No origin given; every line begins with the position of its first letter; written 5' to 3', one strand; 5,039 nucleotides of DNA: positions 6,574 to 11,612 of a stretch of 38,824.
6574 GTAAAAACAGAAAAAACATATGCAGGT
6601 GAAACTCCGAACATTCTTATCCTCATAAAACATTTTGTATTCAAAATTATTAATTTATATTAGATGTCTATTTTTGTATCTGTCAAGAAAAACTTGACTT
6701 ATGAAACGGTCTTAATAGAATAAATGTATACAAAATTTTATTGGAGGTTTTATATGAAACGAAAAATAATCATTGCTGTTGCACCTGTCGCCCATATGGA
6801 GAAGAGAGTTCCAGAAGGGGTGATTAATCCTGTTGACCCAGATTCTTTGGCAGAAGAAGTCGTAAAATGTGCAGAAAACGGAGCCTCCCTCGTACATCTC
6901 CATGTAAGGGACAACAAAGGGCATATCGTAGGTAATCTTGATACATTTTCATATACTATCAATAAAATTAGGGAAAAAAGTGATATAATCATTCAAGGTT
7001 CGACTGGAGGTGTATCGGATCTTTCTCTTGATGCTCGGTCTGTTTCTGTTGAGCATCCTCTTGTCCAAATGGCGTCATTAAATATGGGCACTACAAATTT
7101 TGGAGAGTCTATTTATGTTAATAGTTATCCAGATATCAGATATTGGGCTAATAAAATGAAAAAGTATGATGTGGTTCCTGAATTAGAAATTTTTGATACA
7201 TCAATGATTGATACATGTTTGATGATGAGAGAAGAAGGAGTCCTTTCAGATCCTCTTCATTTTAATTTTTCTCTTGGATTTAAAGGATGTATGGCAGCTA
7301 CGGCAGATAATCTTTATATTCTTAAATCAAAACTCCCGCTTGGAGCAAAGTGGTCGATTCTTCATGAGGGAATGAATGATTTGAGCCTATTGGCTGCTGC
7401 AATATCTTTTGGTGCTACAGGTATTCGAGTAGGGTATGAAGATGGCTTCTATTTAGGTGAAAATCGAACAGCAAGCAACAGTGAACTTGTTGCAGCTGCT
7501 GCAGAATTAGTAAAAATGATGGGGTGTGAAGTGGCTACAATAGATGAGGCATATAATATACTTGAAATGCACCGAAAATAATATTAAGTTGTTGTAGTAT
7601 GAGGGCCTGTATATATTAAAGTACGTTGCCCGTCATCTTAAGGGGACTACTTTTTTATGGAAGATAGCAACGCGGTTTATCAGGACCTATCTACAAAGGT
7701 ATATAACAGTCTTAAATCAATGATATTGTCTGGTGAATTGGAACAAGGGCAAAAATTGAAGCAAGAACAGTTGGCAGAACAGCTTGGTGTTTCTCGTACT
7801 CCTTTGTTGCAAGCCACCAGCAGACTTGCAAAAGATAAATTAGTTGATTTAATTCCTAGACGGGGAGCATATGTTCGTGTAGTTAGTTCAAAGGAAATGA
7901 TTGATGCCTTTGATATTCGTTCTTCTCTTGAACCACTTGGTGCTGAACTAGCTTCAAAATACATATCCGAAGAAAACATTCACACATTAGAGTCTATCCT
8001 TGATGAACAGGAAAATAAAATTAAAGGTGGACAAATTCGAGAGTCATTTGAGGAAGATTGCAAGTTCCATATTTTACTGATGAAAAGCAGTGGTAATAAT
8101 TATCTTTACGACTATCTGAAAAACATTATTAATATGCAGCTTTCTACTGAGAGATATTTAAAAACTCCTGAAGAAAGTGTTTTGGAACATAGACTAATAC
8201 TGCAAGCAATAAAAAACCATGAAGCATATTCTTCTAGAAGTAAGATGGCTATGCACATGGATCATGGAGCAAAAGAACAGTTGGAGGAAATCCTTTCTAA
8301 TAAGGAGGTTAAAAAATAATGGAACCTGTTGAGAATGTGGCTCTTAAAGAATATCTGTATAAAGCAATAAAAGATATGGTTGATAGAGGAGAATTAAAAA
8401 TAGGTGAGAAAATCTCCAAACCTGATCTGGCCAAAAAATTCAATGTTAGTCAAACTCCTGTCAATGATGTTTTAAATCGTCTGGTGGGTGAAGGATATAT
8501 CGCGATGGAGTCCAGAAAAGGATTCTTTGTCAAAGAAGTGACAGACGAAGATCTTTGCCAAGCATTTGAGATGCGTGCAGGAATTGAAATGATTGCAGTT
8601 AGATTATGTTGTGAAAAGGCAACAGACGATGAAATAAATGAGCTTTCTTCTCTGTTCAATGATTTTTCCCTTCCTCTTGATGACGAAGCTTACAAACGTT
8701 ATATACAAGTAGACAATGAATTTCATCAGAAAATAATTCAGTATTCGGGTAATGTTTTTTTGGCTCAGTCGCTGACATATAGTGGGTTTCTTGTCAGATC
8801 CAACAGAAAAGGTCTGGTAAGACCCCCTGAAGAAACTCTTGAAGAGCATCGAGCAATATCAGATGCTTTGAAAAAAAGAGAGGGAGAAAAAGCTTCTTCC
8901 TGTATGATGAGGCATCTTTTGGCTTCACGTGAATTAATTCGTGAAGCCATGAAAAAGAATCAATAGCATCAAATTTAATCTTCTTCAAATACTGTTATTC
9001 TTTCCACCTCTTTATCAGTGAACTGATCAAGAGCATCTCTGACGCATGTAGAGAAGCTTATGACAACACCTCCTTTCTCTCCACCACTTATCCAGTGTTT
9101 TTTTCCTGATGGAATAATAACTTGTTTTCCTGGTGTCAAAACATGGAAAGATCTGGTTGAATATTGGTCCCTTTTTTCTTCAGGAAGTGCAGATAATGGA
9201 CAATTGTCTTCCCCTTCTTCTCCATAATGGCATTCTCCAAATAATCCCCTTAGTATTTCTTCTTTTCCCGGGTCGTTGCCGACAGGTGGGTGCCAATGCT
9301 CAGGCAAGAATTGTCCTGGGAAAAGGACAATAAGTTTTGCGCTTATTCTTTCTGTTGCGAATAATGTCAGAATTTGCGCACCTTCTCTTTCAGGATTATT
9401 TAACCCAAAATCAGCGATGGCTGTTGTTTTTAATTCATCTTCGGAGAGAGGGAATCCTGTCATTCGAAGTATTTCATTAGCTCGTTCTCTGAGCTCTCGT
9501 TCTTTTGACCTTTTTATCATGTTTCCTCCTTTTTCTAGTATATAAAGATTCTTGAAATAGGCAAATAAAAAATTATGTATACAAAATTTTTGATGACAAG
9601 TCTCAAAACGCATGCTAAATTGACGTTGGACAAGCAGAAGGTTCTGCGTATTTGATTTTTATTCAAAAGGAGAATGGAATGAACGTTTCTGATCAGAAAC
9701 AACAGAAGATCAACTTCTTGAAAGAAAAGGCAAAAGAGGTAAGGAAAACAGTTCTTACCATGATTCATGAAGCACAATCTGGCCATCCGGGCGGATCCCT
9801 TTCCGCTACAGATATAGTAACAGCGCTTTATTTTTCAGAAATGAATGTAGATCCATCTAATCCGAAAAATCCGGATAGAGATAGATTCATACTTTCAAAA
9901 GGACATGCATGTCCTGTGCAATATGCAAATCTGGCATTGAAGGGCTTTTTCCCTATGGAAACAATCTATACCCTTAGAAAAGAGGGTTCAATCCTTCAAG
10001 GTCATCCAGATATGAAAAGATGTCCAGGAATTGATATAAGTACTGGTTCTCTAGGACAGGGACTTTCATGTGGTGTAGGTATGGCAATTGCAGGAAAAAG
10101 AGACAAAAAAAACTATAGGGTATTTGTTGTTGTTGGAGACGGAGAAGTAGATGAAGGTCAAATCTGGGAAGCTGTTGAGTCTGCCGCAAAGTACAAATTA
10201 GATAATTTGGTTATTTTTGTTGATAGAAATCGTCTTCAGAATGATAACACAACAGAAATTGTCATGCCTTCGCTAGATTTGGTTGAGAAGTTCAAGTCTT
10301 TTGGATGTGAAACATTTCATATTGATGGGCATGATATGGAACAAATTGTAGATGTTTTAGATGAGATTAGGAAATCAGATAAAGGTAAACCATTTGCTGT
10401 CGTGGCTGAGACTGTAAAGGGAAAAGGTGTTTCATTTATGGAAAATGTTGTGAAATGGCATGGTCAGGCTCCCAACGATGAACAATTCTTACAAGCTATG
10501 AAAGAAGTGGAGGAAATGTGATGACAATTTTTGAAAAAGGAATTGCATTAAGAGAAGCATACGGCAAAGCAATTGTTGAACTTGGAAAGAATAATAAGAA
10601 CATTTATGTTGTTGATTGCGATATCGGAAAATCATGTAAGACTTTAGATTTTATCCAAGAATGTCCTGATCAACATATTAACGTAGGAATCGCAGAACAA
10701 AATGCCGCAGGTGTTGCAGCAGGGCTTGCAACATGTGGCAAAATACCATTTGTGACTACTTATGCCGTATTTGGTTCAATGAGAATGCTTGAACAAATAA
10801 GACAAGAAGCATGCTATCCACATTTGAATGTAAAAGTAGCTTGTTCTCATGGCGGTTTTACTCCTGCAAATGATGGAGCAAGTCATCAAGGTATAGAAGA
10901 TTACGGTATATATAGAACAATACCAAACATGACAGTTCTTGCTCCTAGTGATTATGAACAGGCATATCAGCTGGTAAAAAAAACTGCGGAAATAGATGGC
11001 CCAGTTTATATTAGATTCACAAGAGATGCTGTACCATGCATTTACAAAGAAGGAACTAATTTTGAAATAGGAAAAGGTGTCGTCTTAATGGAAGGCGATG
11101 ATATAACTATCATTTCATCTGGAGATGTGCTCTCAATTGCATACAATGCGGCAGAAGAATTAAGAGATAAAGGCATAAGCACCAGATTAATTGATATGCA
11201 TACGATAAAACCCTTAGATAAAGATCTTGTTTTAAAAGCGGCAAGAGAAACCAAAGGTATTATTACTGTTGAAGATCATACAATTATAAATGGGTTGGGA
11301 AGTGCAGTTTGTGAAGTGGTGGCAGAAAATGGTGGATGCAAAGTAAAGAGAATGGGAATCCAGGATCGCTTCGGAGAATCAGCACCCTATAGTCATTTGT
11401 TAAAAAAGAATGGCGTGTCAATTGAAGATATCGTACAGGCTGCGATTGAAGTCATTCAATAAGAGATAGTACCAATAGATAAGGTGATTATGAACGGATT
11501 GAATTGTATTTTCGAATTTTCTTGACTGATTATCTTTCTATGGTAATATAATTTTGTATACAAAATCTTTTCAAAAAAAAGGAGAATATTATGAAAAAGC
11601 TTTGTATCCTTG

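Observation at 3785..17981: Acid-sugar catabolic locus mixing modules of known DUF1537 and transketolase pathways, without their usual C-C-breaking enzymes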

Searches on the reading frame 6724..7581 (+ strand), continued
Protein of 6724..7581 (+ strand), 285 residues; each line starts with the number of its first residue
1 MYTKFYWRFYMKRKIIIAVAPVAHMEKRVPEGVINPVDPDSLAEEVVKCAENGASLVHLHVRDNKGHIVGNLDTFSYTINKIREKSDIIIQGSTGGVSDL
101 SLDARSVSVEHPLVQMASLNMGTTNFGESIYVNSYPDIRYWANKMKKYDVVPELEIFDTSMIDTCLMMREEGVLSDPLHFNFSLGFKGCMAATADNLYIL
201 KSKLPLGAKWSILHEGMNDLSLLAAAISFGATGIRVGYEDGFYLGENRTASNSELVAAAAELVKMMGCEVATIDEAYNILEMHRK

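Call 81: search_dna_similar(query=window:6754-7581:+, collection=plasmids, mode=protein, max_rows=12)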
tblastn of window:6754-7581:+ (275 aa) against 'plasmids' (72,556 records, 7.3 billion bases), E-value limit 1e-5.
Records with a match: 642; places in all: 755; records where one place covers at least 80% of the query: 631.
Best place of each record, by identity: <60% 642.
By first word of the organism name: Rhizobium 170; Sinorhizobium 90; Paracoccus 32; Sulfitobacter 23; Azospirillum 21; Sphingobium 14; Caballeronia 13; Leisingera 13; Phaeobacter 13; Agrobacterium 13; and 85 more.
By predicted mobility (MOB-suite, as given by PLSDB): non-mobilizable 390; conjugative 139; mobilizable 113.
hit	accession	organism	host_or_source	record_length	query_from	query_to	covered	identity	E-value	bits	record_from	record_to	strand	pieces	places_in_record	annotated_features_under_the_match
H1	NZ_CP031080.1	Paracoccus yeei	Homo sapiens,single cell,eye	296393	1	273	99%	35.6%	5e-26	114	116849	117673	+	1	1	3-keto-5-aminohexanoate cleavage protein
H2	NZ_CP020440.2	Paracoccus yeei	Homo sapiens,Urine suprapubic aspirate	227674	1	273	99%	35.6%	6e-26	114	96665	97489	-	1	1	3-keto-5-aminohexanoate cleavage protein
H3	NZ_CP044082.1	Paracoccus yeei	Homo sapiens,clinical isolate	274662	1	273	99%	35.6%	1e-25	112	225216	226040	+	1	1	3-keto-5-aminohexanoate cleavage protein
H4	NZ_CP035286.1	Paracoccus versutus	whole organism,soil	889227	2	273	99%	35.3%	5e-26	114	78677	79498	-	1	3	3-keto-5-aminohexanoate cleavage protein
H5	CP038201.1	Paracoccus ferrooxidans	single cell,bioreactor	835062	3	273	99%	35.5%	8e-26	113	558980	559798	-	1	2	3-keto-5-aminohexanoate cleavage protein | hypothetical protein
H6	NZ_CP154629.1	Acetoanaerobium noterae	cell culture,Sludge of a digestion ...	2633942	1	270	98%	35.5%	4e-37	146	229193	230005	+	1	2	none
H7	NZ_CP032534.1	Priestia megaterium NCT-2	contaminated soil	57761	4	270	97%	35.4%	8e-45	168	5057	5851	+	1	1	3-keto-5-aminohexanoate cleavage protein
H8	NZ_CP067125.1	Paracoccus alcaliphilus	whole organism,soil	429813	1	270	98%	34.9%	7e-24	107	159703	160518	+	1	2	3-keto-5-aminohexanoate cleavage protein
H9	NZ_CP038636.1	Cupriavidus oxalaticus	whole organism,sewage sludge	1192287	1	272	99%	34.5%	1e-26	116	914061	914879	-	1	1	none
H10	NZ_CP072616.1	Sulfitobacter sp. CB2047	-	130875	1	273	99%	34.3%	2e-21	100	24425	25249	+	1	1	3-keto-5-aminohexanoate cleavage protein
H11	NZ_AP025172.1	Cupriavidus sp. P-10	-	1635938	1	272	99%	34.2%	2e-26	115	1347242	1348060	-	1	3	none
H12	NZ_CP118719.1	Priestia aryabhattai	Pure isolate,Tap water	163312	4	270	97%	34.7%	7e-43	162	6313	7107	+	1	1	3-keto-5-aminohexanoate cleavage protein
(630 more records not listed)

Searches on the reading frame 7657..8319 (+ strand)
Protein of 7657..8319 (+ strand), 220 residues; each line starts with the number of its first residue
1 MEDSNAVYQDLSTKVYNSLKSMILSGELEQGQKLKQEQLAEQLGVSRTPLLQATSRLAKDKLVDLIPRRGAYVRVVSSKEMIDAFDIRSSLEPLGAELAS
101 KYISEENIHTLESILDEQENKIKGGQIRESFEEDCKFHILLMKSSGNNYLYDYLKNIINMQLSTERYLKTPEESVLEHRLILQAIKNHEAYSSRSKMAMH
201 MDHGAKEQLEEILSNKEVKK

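Call 3: search_protein_families(library=pfam, proteins=[window:7657-8319:+])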
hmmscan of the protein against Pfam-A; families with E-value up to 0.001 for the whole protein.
window:7657-8319:+ (220 aa): 2 families
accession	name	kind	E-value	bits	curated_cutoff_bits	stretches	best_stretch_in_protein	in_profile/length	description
PF07729.17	FCD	-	3.4e-19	69.9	24.3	1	83-202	1-124/125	FCD domain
PF00392.27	GntR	-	1.6e-17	63.4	27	1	12-73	2-64/64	Bacterial regulatory proteins, gntR family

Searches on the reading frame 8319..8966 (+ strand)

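Call 3: search_protein_families(library=pfam, proteins=[window:8319-8966:+])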
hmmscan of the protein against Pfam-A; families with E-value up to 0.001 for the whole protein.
window:8319-8966:+ (215 aa): 4 families
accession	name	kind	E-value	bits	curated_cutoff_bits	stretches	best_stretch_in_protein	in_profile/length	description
PF07729.17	FCD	-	8.1e-24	84.9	24.3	1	82-200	2-123/125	FCD domain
PF00392.27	GntR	-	1.2e-14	54.2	27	1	11-71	3-64/64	Bacterial regulatory proteins, gntR family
PF13412.12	HTH_24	-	4.3e-05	23.4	21.9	1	31-61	17-47/48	Winged helix-turn-helix DNA-binding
PF14502.12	HTH_41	-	0.00045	20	25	0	27-66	1-41/48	Helix-turn-helix domain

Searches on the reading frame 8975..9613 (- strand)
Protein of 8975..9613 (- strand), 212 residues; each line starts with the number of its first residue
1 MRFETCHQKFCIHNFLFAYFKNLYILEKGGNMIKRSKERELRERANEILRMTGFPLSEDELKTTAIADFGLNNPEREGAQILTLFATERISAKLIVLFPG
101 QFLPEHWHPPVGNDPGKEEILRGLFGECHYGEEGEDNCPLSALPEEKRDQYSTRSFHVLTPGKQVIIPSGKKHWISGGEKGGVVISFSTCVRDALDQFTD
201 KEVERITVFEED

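Call 3: search_protein_families(library=pfam, proteins=[window:8975-9613:-])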
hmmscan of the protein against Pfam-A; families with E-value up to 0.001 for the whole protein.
window:8975-9613:- (212 aa): 0 families

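Call 5: search_protein_families(library=ncbifam, proteins=[window:8975-9613:-], max_evalue=0.01)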
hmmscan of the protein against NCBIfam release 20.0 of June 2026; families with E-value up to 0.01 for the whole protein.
window:8975-9613:- (212 aa): 0 families

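Call 6: search_protein_families(library=pfam, proteins=[window:8975-9613:-], max_evalue=10)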
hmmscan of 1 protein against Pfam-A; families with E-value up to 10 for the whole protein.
window:8975-9613:- (212 aa): 2 families
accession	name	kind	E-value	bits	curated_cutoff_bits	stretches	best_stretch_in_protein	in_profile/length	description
PF07385.18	Lyx_isomer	-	0.019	14.6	20.8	1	93-212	90-211/222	D-lyxose isomerase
PF07883.17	Cupin_2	-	0.34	11.1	27.2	1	157-175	38-56/70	Cupin domain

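Call 40: search_solved_structures(query=window:8975-9613:-, max_evalue=1)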
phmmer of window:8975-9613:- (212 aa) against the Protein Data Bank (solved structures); distinct sequences matched with E-value up to 1: 2.
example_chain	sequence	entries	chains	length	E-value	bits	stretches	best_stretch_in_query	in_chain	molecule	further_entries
2y0o_A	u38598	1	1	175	2.9e-29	105.6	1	42-203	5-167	PROBABLE D-LYXOSE KETOL-ISOMERASE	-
7nzo_AAA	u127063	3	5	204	5.5e-29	104.7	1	32-207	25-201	D-lyxose/D-mannose family sugar isomerase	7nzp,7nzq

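Call 86: search_dna_similar(query=window:8975-9520:-, collection=plasmids, mode=protein, max_rows=10)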
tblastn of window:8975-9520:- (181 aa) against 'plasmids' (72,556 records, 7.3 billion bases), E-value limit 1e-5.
Records with a match: 13; places in all: 14; records where one place covers at least 80% of the query: 13.
Best place of each record, by identity: <60% 13.
By first word of the organism name: Halorussus 6; Pantoea 4; Priestia 1; Bacillus 1; Klebsiella 1.
By predicted mobility (MOB-suite, as given by PLSDB): non-mobilizable 10; mobilizable 2; conjugative 1.
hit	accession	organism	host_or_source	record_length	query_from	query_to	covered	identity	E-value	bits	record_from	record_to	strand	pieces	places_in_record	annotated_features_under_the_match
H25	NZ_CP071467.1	Priestia megaterium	whole organism,Hypersaline environment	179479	2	180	99%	34.4%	2e-25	108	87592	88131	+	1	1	D-lyxose/D-mannose family sugar isomerase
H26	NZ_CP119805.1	Halorussus lipolyticus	cell culture,coastal saline-alkali land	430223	5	176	95%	35.5%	1e-22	100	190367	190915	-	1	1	D-lyxose/D-mannose family sugar isomerase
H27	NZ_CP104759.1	Pantoea piersonii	Homo sapiens,Cell culture,Unstimulated ...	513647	9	175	92%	36.2%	1e-27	115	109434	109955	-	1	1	D-lyxose/D-mannose family sugar isomerase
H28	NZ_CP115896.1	Pantoea piersonii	Homo sapiens,blood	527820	9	175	92%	36.2%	1e-27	115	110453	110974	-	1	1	D-lyxose/D-mannose family sugar isomerase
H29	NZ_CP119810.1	Halorussus caseinilyticus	cell culture,coastal saline-alkali land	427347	17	175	88%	37.7%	4e-24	105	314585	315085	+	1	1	D-lyxose/D-mannose family sugar isomerase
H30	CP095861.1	Bacillus sp. H8-1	Lettuce,cell culture,soil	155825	2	180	99%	33.3%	1e-24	106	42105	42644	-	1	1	D-lyxose/D-mannose family sugar isomerase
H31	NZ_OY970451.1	Pantoea sp. Nvir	-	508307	8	175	93%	35.4%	6e-27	113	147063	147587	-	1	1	D-lyxose/D-mannose family sugar isomerase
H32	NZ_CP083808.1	Pantoea agglomerans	Eucalyptus grandis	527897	8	175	93%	35.4%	7e-26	110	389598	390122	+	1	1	D-lyxose/D-mannose family sugar isomerase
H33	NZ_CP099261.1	Klebsiella aerogenes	culture,Pooled soil sample collected ...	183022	12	176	91%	36.0%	2e-25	108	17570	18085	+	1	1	D-lyxose/D-mannose family sugar isomerase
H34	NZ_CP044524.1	Halorussus halophilus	pure culture,marine solar saltern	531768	1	175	97%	33.9%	3e-24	105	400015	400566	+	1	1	D-lyxose/D-mannose family sugar isomerase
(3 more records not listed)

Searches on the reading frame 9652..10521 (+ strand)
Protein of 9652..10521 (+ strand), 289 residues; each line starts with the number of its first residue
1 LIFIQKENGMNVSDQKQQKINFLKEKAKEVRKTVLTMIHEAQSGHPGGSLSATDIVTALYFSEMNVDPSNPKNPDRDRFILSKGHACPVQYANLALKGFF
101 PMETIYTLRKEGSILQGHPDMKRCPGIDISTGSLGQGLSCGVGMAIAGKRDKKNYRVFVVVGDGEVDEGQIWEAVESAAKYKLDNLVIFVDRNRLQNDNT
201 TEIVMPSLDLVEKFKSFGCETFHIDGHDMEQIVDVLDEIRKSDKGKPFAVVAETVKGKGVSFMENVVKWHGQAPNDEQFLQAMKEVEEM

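Call 3: search_protein_families(library=pfam, proteins=[window:9652-10521:+])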
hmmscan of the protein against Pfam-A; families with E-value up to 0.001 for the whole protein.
window:9652-10521:+ (289 aa): 4 families
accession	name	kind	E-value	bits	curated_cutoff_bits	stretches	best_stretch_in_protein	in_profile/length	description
PF00456.26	Transketolase_N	-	1.3e-54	185.8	22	1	26-279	5-268/334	Transketolase, thiamine diphosphate binding domain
PF13292.11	DXP_synthase_N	-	1.1e-16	61.4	21.2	1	13-194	8-173/274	1-deoxy-D-xylulose-5-phosphate synthase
PF00676.26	E1_dh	-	8.7e-08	31.9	22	1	132-238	101-206/300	Dehydrogenase E1 component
PF02775.26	TPP_enzyme_C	-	2.7e-05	24.5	21.9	1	131-243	27-142/151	Thiamine pyrophosphate enzyme, C-terminal TPP binding domain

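Call 5: search_protein_families(library=ncbifam, proteins=[window:9652-10521:+], max_evalue=0.01)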
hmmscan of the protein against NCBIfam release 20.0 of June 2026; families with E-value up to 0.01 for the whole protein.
window:9652-10521:+ (289 aa): 15 families
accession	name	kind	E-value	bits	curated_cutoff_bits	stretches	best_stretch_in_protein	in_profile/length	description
NF004559.0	PRK05899.2-5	equivalog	1.1e-97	327.8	488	1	14-288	9-281/627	transketolase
NF004556.0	PRK05899.2-2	equivalog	2.7e-82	277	575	1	12-286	6-276/639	transketolase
TIGR00232.1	tktlase_bact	equivalog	1.8e-55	188.5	682.25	1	25-285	2-272/654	transketolase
NF004558.0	PRK05899.2-4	equivalog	1.3e-49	169.2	788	1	29-286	9-270/651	transketolase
TIGR00204.1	dxs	equivalog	1.3e-20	73.5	465.95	2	13-192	8-171/616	1-deoxy-D-xylulose-5-phosphate synthase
NF008968.0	PRK12315.1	subfamily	2.4e-14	52.6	510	1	137-276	119-266/582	1-deoxy-D-xylulose-5-phosphate synthase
NF003933.0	PRK05444.2-2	equivalog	3.4e-14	52.3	395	1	12-271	14-266/606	1-deoxy-D-xylulose-5-phosphate synthase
TIGR03182.1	PDH_E1_alph_y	equivalog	1e-12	47.7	393.85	1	132-263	110-242/315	pyruvate dehydrogenase (acetyl-transferring) E1 component subunit alpha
TIGR00759.1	aceE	equivalog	3.7e-12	45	859.9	1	30-193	82-257/885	pyruvate dehydrogenase (acetyl-transferring), homodimeric type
TIGR03181.1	PDH_E1_alph_x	equivalog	1.9e-10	40.2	411.35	1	134-241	124-230/341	pyruvate dehydrogenase (acetyl-transferring) E1 component subunit alpha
TIGR03186.1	AKGDH_not_PDH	exception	1e-08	34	1408.3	1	72-194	126-258/889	alpha-ketoglutarate dehydrogenase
NF003616.0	PRK05261.1-1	subfamily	6.3e-06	24.7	777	1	31-232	35-245/788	phosphoketolase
NF005485.1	PRK07092.1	equivalog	0.00024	20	493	1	130-240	394-506/523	benzoylformate decarboxylase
NF004772.0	PRK06112.1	subfamily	0.001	17.5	673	1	137-195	438-494/578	acetolactate synthase catalytic subunit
NF005470.0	PRK07064.1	equivalog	0.0012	18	495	1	128-180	403-453/552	thiamine pyrophosphate-binding protein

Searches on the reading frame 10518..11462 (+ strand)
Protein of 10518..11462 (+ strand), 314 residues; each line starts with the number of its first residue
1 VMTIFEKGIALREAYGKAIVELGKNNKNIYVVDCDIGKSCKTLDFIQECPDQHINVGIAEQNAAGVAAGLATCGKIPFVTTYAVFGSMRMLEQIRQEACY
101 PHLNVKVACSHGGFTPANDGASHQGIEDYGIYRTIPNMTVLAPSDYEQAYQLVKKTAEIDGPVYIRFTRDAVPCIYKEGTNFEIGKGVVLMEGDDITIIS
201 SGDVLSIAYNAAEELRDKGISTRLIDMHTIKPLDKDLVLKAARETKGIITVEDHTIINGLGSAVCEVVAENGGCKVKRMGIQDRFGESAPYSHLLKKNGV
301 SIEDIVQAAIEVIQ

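Call 3: search_protein_families(library=pfam, proteins=[window:10518-11462:+])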
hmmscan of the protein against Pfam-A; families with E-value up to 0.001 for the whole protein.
window:10518-11462:+ (314 aa): 4 families
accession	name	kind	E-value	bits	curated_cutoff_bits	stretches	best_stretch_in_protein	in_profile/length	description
PF02779.29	Transket_pyr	-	5.1e-36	124.4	27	1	8-172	2-172/174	Transketolase, pyrimidine binding domain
PF02780.25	Transketolase_C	-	1.1e-32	112.9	25.9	1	185-305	1-124/124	Transketolase, C-terminal domain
PF22613.1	Transketolase_C_1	-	1.9e-07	31.7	27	1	194-300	12-112/113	Transketolase-like TK C-terminal domain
PF17147.9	PFOR_II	-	5.8e-06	27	27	1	195-281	2-88/102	Pyruvate:ferredoxin oxidoreductase core domain II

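Call 5: search_protein_families(library=ncbifam, proteins=[window:10518-11462:+], max_evalue=0.01)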
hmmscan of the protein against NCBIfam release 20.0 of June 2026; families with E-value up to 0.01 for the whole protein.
window:10518-11462:+ (314 aa): 13 families
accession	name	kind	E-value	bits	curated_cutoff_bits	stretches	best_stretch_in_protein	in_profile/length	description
NF004559.0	PRK05899.2-5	equivalog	1.2e-85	288.1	488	1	8-314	317-625/627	transketolase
TIGR00204.1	dxs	equivalog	8.7e-57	193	465.95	1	12-309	313-611/616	1-deoxy-D-xylulose-5-phosphate synthase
NF004556.0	PRK05899.2-2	equivalog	5.9e-53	180.1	575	1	7-312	320-637/639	transketolase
NF003933.0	PRK05444.2-2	equivalog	7.3e-47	160.2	395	1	9-308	289-600/606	1-deoxy-D-xylulose-5-phosphate synthase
NF008968.0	PRK12315.1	subfamily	2.4e-36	125.2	510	1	21-313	291-581/582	1-deoxy-D-xylulose-5-phosphate synthase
NF006667.0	PRK09212.1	subfamily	3.2e-28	98.6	321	1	9-275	4-283/327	pyruvate dehydrogenase complex E1 component subunit beta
TIGR00232.1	tktlase_bact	equivalog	2.6e-26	92.2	682.25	1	6-313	346-653/654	transketolase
NF008854.0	PRK11892.1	equivalog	2e-23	82.8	454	1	9-312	142-461/464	pyruvate dehydrogenase complex E1 component subunit beta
NF004558.0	PRK05899.2-4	equivalog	4e-22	78.4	788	1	23-310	358-647/651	transketolase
NF041170.1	Oxoac_fdxalpha_Archa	equivalog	2.2e-05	23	800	1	194-277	520-599/636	2-oxoacid:ferredoxin oxidoreductase subunit alpha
NF007201.0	PRK09622.1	equivalog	0.00026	20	590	1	191-267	265-341/405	2-oxoacid:ferredoxin oxidoreductase subunit alpha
NF006412.0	PRK08659.1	equivalog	0.00031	20.1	411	1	190-252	271-333/378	2-oxoacid:acceptor oxidoreductase subunit alpha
TIGR03710.1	OAFO_sf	subfamily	0.002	16.8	482.75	1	193-253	463-522/561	2-oxoacid:acceptor oxidoreductase subunit alpha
